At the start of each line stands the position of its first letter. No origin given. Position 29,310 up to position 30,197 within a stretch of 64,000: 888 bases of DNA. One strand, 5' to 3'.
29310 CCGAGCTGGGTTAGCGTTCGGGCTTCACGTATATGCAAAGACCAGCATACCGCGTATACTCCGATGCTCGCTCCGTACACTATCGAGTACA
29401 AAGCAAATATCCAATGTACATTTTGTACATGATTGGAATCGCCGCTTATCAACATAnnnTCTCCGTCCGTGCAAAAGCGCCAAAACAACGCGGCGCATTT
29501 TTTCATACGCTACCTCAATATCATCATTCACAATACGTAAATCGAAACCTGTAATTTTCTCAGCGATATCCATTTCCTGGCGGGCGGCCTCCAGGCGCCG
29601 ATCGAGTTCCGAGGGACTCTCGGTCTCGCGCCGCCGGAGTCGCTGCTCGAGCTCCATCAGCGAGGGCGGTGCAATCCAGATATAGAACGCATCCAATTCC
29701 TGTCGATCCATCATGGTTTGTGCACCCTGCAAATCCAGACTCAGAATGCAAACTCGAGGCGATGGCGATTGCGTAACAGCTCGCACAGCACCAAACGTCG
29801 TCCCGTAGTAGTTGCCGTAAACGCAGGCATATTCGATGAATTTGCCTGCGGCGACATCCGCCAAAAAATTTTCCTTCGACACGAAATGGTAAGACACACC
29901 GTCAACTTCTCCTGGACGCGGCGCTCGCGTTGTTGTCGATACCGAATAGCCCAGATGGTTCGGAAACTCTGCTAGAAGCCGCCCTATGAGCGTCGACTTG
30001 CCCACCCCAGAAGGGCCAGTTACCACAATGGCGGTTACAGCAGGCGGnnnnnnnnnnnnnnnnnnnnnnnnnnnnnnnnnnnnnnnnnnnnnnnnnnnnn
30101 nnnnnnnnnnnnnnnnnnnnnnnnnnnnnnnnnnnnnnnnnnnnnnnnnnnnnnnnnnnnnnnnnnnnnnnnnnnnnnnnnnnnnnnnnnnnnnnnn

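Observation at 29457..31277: Guanylate kinase fused to a ~400-aa N-terminal region with predicted transmembrane helices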

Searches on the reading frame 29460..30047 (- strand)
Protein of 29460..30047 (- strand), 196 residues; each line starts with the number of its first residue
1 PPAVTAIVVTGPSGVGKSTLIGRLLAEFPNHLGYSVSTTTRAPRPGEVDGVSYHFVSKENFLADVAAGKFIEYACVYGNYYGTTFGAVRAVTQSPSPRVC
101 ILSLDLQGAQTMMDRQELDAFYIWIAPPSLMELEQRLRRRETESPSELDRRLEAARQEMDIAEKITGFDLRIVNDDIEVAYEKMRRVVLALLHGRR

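Call 45: search_solved_structures(query=window:29460-30047:-, max_evalue=1e-40, show_alignments=3)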
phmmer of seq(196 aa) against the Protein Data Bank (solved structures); distinct sequences matched with E-value up to 1e-40: 9.
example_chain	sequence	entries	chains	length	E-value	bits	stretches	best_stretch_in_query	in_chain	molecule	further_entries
7n6g_6M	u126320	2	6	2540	1.5e-68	233.5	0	4-162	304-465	FAP42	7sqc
1lvg_A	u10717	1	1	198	3.6e-48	167.1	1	6-187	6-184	Guanylate kinase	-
1gky_A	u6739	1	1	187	3.9e-47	163.7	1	6-189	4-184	GUANYLATE KINASE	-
1ex6_A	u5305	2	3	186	4.1e-47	163.7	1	6-189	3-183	GUANYLATE KINASE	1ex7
4f4j_A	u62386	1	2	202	2.3e-46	161.2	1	6-189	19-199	Guanylate kinase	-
8pts_A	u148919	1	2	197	2.5e-45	157.9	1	6-187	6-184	Guanylate kinase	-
6nui_A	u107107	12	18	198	2.5e-45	157.8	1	6-187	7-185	Guanylate kinase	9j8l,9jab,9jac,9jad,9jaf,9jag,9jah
9jae_A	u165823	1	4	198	1.3e-44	155.5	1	6-187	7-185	Guanylate kinase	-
6mfu_A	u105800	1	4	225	2.9e-44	154.4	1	6-189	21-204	Guanylate kinase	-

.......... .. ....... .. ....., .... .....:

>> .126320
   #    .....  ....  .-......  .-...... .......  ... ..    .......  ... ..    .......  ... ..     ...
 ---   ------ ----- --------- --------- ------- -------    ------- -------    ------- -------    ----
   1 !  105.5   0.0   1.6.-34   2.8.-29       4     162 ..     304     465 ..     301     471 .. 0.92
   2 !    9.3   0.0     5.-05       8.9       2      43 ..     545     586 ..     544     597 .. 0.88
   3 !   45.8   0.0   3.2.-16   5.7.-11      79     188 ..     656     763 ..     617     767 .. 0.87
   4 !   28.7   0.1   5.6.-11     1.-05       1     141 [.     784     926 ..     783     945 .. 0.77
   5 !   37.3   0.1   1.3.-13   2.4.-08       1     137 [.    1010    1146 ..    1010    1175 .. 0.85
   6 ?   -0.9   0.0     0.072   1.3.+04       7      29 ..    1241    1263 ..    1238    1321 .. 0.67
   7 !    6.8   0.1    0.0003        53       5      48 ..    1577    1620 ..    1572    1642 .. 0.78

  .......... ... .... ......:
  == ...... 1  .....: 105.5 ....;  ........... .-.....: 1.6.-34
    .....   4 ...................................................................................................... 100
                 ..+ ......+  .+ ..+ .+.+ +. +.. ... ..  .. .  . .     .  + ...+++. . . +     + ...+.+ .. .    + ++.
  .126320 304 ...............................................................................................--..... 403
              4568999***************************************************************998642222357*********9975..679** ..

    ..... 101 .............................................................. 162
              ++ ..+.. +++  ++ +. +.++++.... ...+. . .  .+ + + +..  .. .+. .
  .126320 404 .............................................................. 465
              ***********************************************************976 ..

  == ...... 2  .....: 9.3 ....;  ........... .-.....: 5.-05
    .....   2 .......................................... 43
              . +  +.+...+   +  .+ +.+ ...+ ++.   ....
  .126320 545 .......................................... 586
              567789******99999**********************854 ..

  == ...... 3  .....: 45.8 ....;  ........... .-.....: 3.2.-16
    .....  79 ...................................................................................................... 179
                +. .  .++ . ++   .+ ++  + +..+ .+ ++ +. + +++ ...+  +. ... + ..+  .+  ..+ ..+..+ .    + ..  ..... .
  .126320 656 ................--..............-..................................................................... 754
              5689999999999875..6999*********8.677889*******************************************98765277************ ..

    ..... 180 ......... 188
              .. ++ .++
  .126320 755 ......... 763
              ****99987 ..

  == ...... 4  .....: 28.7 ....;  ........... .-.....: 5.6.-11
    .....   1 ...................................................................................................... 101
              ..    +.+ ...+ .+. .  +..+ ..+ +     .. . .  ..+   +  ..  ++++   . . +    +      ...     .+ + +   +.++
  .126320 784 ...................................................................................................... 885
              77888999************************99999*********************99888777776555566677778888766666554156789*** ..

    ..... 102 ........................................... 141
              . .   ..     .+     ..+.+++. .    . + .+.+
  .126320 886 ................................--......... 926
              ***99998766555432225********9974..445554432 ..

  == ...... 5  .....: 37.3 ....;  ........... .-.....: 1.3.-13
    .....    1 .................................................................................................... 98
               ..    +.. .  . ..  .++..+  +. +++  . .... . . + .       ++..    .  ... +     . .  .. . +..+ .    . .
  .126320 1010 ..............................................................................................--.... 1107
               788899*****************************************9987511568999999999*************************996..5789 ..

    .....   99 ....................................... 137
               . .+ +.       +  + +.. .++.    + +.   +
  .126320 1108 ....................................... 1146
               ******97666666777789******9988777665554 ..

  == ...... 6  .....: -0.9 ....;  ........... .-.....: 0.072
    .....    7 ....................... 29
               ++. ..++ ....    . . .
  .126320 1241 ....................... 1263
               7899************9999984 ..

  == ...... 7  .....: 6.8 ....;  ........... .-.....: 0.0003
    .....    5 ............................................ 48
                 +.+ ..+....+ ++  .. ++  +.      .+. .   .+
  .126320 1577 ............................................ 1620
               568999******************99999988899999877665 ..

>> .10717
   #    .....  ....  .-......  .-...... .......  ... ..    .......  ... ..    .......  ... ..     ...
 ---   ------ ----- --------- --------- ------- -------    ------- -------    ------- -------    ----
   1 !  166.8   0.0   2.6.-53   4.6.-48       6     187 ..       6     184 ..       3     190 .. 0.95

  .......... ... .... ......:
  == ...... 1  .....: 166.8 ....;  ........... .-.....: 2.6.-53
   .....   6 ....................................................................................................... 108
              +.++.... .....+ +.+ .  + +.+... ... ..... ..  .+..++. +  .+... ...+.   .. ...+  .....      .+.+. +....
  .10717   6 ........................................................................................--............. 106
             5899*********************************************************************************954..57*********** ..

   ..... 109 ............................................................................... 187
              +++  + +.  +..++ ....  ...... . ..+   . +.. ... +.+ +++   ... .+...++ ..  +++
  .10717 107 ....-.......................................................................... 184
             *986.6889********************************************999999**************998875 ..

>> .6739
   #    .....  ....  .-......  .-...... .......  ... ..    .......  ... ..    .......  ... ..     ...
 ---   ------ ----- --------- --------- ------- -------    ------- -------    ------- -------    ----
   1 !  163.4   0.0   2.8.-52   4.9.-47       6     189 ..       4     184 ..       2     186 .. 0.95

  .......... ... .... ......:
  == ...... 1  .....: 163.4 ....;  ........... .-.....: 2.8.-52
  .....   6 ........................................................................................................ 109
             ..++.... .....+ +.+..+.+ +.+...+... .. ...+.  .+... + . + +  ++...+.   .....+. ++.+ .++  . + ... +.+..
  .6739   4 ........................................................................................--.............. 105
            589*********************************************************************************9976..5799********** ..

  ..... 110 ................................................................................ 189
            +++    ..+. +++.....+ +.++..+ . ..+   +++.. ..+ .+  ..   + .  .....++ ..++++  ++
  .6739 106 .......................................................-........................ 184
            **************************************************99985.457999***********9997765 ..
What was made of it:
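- On Guanylate kinase (EC 2.7.4.8; PF00625, TIGR03263): The alignment to yeast 1gky and mouse 1lvg is in call 45.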
